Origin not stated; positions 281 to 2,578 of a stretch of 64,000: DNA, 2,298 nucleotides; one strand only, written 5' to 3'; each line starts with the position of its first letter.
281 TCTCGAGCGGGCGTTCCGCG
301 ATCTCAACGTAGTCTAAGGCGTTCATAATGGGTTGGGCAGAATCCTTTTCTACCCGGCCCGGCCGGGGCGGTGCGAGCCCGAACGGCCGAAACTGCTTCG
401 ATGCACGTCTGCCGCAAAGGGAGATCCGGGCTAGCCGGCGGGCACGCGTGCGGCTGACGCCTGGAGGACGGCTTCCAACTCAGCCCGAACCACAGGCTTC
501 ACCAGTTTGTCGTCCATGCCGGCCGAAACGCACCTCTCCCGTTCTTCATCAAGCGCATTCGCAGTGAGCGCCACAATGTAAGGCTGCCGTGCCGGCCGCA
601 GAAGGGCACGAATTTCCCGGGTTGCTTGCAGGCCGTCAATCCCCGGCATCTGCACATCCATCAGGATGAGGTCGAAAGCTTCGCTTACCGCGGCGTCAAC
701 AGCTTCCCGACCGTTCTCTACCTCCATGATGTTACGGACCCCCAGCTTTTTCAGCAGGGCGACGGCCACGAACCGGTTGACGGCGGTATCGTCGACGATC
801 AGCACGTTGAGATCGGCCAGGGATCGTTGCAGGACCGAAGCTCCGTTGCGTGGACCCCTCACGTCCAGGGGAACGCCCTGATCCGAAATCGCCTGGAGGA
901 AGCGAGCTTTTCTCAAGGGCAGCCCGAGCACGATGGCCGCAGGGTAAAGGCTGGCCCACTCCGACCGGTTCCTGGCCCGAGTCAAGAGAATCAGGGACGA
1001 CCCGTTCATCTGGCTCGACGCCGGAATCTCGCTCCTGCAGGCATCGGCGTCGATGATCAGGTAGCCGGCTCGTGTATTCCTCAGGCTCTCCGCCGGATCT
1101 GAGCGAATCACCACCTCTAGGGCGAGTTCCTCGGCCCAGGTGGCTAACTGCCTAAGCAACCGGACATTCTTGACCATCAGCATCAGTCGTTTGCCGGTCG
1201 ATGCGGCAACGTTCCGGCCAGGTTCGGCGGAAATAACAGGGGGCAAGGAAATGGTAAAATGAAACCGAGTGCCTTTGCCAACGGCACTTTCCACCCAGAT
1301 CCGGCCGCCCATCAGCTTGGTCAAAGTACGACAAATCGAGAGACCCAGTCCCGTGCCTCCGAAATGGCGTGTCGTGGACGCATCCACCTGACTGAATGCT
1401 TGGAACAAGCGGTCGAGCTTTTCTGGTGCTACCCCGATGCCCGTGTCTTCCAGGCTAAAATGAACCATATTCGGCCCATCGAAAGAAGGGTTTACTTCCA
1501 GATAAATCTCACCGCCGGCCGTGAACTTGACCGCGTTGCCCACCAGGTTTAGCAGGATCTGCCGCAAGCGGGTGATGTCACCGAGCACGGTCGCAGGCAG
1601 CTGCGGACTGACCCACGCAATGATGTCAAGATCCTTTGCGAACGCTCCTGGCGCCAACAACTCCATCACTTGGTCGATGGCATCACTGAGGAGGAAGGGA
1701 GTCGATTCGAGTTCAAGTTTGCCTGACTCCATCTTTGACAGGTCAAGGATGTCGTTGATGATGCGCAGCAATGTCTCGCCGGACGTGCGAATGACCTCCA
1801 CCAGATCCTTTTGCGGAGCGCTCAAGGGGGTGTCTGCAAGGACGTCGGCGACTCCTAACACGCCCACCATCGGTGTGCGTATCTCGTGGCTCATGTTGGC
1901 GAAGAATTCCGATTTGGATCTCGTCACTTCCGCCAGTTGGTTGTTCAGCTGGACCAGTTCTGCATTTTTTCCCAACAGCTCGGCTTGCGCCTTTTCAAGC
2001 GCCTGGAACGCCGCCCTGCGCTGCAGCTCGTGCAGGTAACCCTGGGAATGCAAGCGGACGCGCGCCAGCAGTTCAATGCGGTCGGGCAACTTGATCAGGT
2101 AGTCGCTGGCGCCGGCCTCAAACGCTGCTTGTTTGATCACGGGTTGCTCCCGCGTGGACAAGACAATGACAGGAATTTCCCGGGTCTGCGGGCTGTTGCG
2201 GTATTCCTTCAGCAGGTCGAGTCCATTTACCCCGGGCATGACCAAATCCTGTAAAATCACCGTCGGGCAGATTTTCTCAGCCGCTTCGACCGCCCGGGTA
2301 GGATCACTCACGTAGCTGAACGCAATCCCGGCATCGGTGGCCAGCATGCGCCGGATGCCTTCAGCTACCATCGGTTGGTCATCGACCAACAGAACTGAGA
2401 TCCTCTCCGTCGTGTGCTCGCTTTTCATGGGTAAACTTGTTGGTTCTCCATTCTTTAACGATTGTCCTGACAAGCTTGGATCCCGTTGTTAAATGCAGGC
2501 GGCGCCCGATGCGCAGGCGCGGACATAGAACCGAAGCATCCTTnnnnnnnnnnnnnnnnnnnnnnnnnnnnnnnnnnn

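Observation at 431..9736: Wsp-order chemosensory operon whose terminal gene is a receiver-histidine kinase-receiver hybrid instead of a WspR diguanylate cyclase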

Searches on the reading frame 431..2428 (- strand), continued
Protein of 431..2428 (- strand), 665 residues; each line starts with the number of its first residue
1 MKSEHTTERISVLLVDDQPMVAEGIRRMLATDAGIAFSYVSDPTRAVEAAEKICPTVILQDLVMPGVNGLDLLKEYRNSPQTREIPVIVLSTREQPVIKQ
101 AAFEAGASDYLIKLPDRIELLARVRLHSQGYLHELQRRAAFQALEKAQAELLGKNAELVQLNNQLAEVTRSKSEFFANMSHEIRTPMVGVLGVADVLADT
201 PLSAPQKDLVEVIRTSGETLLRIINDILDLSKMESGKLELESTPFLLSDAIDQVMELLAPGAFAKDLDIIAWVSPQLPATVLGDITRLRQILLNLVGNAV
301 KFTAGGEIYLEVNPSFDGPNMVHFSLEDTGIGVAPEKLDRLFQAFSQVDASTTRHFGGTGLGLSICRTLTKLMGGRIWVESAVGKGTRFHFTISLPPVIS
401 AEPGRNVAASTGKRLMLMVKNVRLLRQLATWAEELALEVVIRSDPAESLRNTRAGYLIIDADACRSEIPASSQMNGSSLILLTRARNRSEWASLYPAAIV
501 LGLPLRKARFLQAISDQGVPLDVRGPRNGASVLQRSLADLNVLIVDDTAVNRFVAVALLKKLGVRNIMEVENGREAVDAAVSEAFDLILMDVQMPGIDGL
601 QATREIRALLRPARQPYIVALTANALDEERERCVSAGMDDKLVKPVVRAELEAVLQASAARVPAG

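Call 21: find_related_loci(query=window:431-2428:-, collection=genome_contigs, flank=10000)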
Query window:431-2428:- (665 aa) in genome_contigs; peptide patterns used: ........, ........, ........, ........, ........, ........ (x = any residue, [..] = any of these).
600 stretches matched a pattern (row limit reached: there are more); 586 encode a relative of the query (tblastn E <= 1e-3); the best 80 are kept; 80 distinct loci.
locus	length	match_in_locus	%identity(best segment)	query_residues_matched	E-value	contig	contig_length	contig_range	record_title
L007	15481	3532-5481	62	7-657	0e+0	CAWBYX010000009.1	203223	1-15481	MAG: uncultured Verrucomicrobiae bacterium isolate MFD00964.bin.1.257 genome assembly, contig: contig_21831, whole genom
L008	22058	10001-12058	46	9-656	7e-171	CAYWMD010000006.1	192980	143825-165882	MAG TPA_asm: uncultured Bifidobacteriaceae bacterium isolate SRP292972_co2_226 genome assembly, contig: NODE_50_length_1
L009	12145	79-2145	44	6-656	4e-167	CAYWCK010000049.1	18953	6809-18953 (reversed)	MAG TPA_asm: uncultured Bifidobacteriaceae bacterium isolate binchicken_co118_301 genome assembly, contig: NODE_2963_len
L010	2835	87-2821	44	12-608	5e-168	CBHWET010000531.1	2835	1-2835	MAG TPA_asm: uncultured bacterium isolate ERR14722429_binner12_Refined_101 genome assembly, contig: ERZ27336827.32641, w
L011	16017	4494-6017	41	167-663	6e-111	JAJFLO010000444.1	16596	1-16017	MAG: Verrucomicrobia bacterium isolate OFTM167 OFTM167_443, whole genome shotgun sequence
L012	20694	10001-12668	37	12-661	2e-110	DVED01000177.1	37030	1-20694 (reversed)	MAG TPA_asm: Oscillatoriales cyanobacterium M59_W2019_021 k99_84834, whole genome shotgun sequence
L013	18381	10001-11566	41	161-662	2e-107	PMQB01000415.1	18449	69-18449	MAG: Bryobacterales bacterium isolate bog_105 73.20110600_S1S.25_contig_2219, whole genome shotgun sequence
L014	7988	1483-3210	39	108-662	3e-107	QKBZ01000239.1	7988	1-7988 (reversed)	MAG: Beggiatoa sp. isolate SZUA-411 scaffold_36979, whole genome shotgun sequence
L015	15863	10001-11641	41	147-661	6e-106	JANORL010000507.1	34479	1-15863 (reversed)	MAG: Polyangiaceae bacterium isolate VAR_4_metabat_184 VAR_4_k141_3928973, whole genome shotgun sequence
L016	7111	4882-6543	39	145-662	6e-106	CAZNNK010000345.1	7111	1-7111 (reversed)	MAG TPA_asm: uncultured Coleofasciculus sp. isolate binchicken_co15_51 genome assembly, contig: NODE_9294_length_7111_co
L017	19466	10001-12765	36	10-665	3e-104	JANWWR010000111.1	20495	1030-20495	MAG: Gemmatales bacterium isolate SKYG27 k141_590471, whole genome shotgun sequence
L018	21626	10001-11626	39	61-651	2e-104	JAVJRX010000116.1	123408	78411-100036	MAG: Coleofasciculus sp. G1-WW12-02 k141_90417, whole genome shotgun sequence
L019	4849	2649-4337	40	130-665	6e-104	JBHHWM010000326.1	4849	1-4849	MAG: Rhodothermales bacterium isolate S.2_sp2_bin.19 NODE_2998_length_4849_cov_9.996245, whole genome shotgun sequence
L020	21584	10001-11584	40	156-663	4e-102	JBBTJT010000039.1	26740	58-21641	MAG: Gemmatimonadota bacterium isolate H51-bin165_1 H51_bin165_1_000000000039, whole genome shotgun sequence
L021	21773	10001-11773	37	108-664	2e-101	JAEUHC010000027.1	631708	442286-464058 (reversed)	MAG: Opitutaceae bacterium isolate new MAG-7 k141_609381, whole genome shotgun sequence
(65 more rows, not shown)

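Call 33: search_protein_families(library=pfam, proteins=[P0005, P0105, P0002], max_evalue=0.01)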
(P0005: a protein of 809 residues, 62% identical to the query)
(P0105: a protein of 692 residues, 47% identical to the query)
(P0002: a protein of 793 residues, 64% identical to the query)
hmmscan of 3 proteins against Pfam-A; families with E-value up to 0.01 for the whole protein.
P0005 (809 aa): 5 families
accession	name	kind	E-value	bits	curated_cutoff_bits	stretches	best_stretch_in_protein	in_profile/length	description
PF00072.30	Response_reg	-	3e-47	159.8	30.2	2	544-657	1-110/111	Response regulator receiver domain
PF02518.31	HATPase_c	-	2.6e-33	115.2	26.4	1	288-401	1-110/111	Histidine kinase-, DNA gyrase B-, and HSP90-like ATPase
PF00512.31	HisKA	-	1.9e-22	79.5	26.9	1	177-241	2-66/66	His Kinase A (phospho-acceptor) domain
PF01627.28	Hpt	-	4.2e-09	37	24.6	1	700-775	1-78/84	Hpt domain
PF13589.12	HATPase_c_3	-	0.00036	21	25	1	293-375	3-89/137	Histidine kinase-, DNA gyrase B-, and HSP90-like ATPase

P0105 (692 aa): 4 families
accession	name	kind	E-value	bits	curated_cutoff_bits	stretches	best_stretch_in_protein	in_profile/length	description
PF00072.30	Response_reg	-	2.4e-54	182.7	30.2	3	568-681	2-110/111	Response regulator receiver domain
PF02518.31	HATPase_c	-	8e-32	110.4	26.4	1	284-398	1-108/111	Histidine kinase-, DNA gyrase B-, and HSP90-like ATPase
PF00512.31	HisKA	-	1.8e-24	86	26.9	1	172-237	1-66/66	His Kinase A (phospho-acceptor) domain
PF24896.1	Receiver_CRE1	-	0.0027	18.3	27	0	566-683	8-133/136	AHK4/CRE1/WOL first receiver domain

P0002 (793 aa): 5 families
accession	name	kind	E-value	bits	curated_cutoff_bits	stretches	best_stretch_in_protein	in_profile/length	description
PF00072.30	Response_reg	-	1.5e-47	160.8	30.2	2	548-661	1-110/111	Response regulator receiver domain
PF02518.31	HATPase_c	-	1.3e-31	109.7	26.4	1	292-404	1-109/111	Histidine kinase-, DNA gyrase B-, and HSP90-like ATPase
PF00512.31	HisKA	-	1.3e-20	73.6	26.9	1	181-245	2-66/66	His Kinase A (phospho-acceptor) domain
PF01627.28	Hpt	-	5.3e-07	30.2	24.6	1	704-779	1-78/84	Hpt domain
PF13589.12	HATPase_c_3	-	0.0037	17.7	25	1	297-379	3-89/137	Histidine kinase-, DNA gyrase B-, and HSP90-like ATPase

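Call 69: find_encoding_contigs(protein=P0001, flank=10000, max_places=2)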
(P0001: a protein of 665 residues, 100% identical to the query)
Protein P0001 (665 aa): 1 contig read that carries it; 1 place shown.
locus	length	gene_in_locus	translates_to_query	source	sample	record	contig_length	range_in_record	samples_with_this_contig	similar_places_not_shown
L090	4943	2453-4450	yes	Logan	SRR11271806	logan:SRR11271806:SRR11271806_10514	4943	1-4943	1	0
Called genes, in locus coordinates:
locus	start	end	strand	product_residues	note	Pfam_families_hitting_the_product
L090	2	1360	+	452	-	?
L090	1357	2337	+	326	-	PF00072:Response_reg, PF01339:CheB_methylest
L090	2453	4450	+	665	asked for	PF00072:Response_reg, PF00512:HisKA, PF02518:HATPase_c, PF00072:Response_reg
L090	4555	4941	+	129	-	?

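Call 80: predict_structure(alignment_id=A7)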
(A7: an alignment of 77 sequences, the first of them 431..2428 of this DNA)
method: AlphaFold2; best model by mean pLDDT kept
length: 665 residues; sequences in the alignment: 77
mean_pLDDT: 80.2   pTM: 0.50
mean pLDDT of the five models: 80.2, 79.7, 79.4, 78.3, 77.6
residues with pLDDT >= 90: 222; 70-90: 308; 50-70: 84; < 50: 51
segments of 3 or more residues with pLDDT < 50: 1-7, 346-358, 401-409, 517-533
pLDDT, mean of each block of 10 residues (from residue 1): 46 94 92 90 93 94 90 94 95 89 95 90 93 89 90 90 79 67 72 75 74 74 62 54 83 86 88 90 86 89 90 90 95 80 51 44 81 91 90 86 44 80 90 84 63 75 74 66 75 80 85 57 30 62 90 86 88 92 92 86 94 89 72 88 78 82 53
secondary structure, 60 per line:
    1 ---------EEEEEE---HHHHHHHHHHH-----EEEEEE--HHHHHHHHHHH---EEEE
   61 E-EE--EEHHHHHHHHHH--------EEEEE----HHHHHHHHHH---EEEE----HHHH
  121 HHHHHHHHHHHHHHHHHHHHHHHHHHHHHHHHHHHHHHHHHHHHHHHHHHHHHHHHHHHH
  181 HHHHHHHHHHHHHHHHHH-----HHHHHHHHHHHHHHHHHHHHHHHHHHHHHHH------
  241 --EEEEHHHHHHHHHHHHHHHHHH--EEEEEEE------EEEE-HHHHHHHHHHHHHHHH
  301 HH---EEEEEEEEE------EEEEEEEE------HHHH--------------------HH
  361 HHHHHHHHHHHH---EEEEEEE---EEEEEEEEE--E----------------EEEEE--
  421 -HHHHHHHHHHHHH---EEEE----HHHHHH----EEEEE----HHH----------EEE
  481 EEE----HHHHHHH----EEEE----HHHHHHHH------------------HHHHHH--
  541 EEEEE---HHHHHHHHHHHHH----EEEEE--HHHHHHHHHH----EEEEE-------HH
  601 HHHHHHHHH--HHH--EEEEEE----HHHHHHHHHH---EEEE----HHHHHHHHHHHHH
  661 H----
elements in order: E10-15 H19-29 E35-40 H43-53 E57-61 H69-78 E87-91 H96-105 E109-112 H117-198 H204-234 E243-246 H247-264 E267-273 E280-283 H285-302 E306-314 E321-328 H335-338 H359-372 E376-382 E386-394 E414-418 H422-434 E438-441 H446-451 E456-460 E478-483 H488-494 E499-502 H507-514 H533-538 E541-545 H549-561 E566-570 H573-582 E587-591 H599-609 E617-622 H627-636 E640-643 H648-661

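Call 83: fold_search(model_id=the predicted structure, library=pdb)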
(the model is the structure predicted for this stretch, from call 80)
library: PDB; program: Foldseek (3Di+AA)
matches with E <= 10: 1379; with E <= 0.001: 804
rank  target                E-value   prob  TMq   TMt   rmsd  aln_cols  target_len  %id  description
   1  6qrj                  4.4e-31  1.00  0.39  0.53  13.5       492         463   34  Crystal structure of ShkA full-length in complex with AMPPNP (released 2020-01-08)
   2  7z8n_A                4.6e-22  1.00  0.31  0.60   7.6       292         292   41  GacS histidine kinase from Pseudomonas aeruginosa (released 2022-07-13)
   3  8vc9_F                5.9e-19  1.00  0.22  0.37  25.8       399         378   23  Hybrid response regulator LvrB from Leptospira / phosphorylated REC form (released 2024-12-18)
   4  8vc9_A                8.6e-19  1.00  0.22  0.38  24.8       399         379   23  Hybrid response regulator LvrB from Leptospira / phosphorylated REC form (released 2024-12-18)
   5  8vc9_D                1.5e-18  1.00  0.23  0.38  25.7       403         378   23  Hybrid response regulator LvrB from Leptospira / phosphorylated REC form (released 2024-12-18)
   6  8vc9_B                1.7e-18  1.00  0.22  0.38  25.7       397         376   23  Hybrid response regulator LvrB from Leptospira / phosphorylated REC form (released 2024-12-18)
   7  8vc9_E                3.8e-18  1.00  0.22  0.38  25.8       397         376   23  Hybrid response regulator LvrB from Leptospira / phosphorylated REC form (released 2024-12-18)
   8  8vc9_C                3.8e-18  1.00  0.22  0.38  25.3       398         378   23  Hybrid response regulator LvrB from Leptospira / phosphorylated REC form (released 2024-12-18)
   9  6dk7_C                5.2e-18  1.00  0.24  0.65   7.5       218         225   38  RetS histidine kinase region with cobalt (released 2019-03-20)
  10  6dk7_G                6.1e-18  1.00  0.24  0.66   7.6       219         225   38  RetS histidine kinase region with cobalt (released 2019-03-20)
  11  6dk8_A                8.4e-18  1.00  0.24  0.65   7.6       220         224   39  RetS kinase region without cobalt (released 2019-03-20)
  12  6dk7_E                9.4e-18  1.00  0.24  0.65   7.5       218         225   38  RetS histidine kinase region with cobalt (released 2019-03-20)
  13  6dk7_A                1.2e-17  1.00  0.24  0.65   7.7       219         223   38  RetS histidine kinase region with cobalt (released 2019-03-20)
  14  6dk7_H                1.9e-17  1.00  0.23  0.63   7.4       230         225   39  RetS histidine kinase region with cobalt (released 2019-03-20)
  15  6dk8_G                2.3e-17  1.00  0.24  0.65   7.5       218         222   38  RetS kinase region without cobalt (released 2019-03-20)
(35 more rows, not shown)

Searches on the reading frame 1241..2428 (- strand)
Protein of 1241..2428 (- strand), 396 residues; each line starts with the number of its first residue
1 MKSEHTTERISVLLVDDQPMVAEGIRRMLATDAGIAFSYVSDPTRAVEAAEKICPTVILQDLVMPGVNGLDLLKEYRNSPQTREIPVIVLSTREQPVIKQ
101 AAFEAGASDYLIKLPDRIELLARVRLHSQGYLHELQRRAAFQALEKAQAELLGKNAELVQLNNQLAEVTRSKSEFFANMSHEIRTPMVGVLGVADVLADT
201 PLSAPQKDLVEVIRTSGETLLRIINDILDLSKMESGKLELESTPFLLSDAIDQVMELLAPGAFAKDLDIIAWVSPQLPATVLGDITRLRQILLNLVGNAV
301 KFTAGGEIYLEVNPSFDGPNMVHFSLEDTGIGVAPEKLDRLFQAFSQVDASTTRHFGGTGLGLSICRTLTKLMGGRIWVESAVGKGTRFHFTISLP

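Call 29: search_dna_similar(query=window:1241-2428:-, collection=plasmids, mode=protein, max_rows=60, max_evalue=1e-20)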
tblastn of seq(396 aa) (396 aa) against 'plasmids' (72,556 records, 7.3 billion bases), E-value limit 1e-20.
Records with a match: 2036; places in all: 3412; records where one place covers at least 80% of the query: 63.
Best place of each record, by identity: <60% 2036.
By first word of the organism name: Klebsiella 386; Rhizobium 154; Ralstonia 137; Sinorhizobium 88; Burkholderia 84; Phaeobacter 59; Azospirillum 55; Deinococcus 52; Pseudosulfitobacter 45; Escherichia 41; and 220 more.
By predicted mobility (MOB-suite, as given by PLSDB): non-mobilizable 1100; conjugative 531; mobilizable 405.
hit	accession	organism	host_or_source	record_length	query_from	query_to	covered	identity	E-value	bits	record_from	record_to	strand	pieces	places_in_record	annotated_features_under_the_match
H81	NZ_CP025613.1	Niveispirillum cyanobacteriorum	sing cell,cyanobacterial aggregates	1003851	3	395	99%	36.2%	2e-62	224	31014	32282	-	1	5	none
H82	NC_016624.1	Azospirillum lipoferum 4B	-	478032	117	396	71%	47.4%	4e-66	234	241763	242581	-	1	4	response regulator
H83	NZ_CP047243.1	Trichormus variabilis 0441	cell culture,thermal spring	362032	1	396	100%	33.3%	7e-42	164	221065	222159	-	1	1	hybrid sensor histidine kinase/response regulator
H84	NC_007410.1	Trichormus variabilis ATCC 29413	-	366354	1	396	100%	33.3%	7e-42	164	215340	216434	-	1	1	hybrid sensor histidine kinase/response regulator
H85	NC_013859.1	Azospirillum sp. B510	-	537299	117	395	70%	47.2%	2e-65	233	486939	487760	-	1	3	response regulator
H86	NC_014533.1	Gloeothece verrucosa PCC 7822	fresh water in rice field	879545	12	396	97%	34.1%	7e-45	173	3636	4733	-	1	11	ATP-binding protein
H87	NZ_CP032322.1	Azospirillum argentinense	soil sample,Agricultural field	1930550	93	395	77%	42.9%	1e-51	192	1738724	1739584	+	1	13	record has no annotation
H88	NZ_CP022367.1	Azospirillum sp. TSH58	single cell,paddy soils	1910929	93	395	77%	42.9%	1e-51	192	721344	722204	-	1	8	record has no annotation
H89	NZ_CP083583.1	Kovacikia minuta CCNUW1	cell culture,fresh water lake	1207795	4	389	97%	33.6%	5e-43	167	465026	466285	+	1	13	record has no annotation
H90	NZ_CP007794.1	Azospirillum argentinense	Triticum aestivum L.,Root,wheat ...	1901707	11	396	97%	33.6%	2e-40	160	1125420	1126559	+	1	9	record has no annotation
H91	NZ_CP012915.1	Azospirillum brasilense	Digitaria eriantha,microbe,root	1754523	11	396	97%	33.3%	1e-42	166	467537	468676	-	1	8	none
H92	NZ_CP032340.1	Azospirillum brasilense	soil sample,Agricultural field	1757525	11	396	97%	33.3%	1e-42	166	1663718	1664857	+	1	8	none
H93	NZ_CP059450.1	Azospirillum brasilense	Prokaryotes,soil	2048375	11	396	97%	33.1%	4e-40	159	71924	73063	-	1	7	none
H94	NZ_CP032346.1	Azospirillum brasilense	soil sample,Agricultural field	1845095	93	395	77%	42.0%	1e-51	192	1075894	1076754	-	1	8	record has no annotation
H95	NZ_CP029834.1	Azospirillum ramasamyi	single cell,Cow dung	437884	134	395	66%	48.5%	1e-63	228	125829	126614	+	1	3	response regulator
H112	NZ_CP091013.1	Burkholderia cenocepacia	-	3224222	10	377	93%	33.2%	2e-48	183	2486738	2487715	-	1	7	none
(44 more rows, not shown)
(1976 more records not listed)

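Call 30: get_annotated_region(hit=H112, flank=12000)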
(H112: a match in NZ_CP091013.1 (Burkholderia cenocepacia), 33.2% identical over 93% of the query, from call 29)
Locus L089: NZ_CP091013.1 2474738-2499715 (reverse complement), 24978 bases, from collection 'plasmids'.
description: Burkholderia cenocepacia strain CMCC(B)23006 plasmid unnamed1, complete sequence
organism: Burkholderia cenocepacia (NCBI taxid 95486)
taxonomy: Bacteria; Pseudomonadota; Betaproteobacteria; Burkholderiales; Burkholderiaceae; Burkholderia; Burkholderia cenocepacia
host: -; source: -; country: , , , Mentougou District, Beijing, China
typing (MOB-suite, as given by PLSDB): non-mobilizable
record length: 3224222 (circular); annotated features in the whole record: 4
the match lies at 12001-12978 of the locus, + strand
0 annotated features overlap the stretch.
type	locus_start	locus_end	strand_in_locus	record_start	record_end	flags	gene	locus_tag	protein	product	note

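Call 88: get_annotated_region(hit=H81, flank=10000)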
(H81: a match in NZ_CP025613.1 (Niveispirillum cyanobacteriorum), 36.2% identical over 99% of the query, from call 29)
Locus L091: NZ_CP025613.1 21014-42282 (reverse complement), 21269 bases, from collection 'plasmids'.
description: Niveispirillum cyanobacteriorum strain TH16 plasmid unnamed1, complete sequence
organism: Niveispirillum cyanobacteriorum (NCBI taxid 1612173)
taxonomy: Bacteria; Pseudomonadota; Alphaproteobacteria; Rhodospirillales; Azospirillaceae; Niveispirillum; Niveispirillum cyanobacteriorum
host: -; source: sing cell,cyanobacterial aggregates; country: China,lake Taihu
typing (MOB-suite, as given by PLSDB): non-mobilizable; mating-pair formation MPF_T
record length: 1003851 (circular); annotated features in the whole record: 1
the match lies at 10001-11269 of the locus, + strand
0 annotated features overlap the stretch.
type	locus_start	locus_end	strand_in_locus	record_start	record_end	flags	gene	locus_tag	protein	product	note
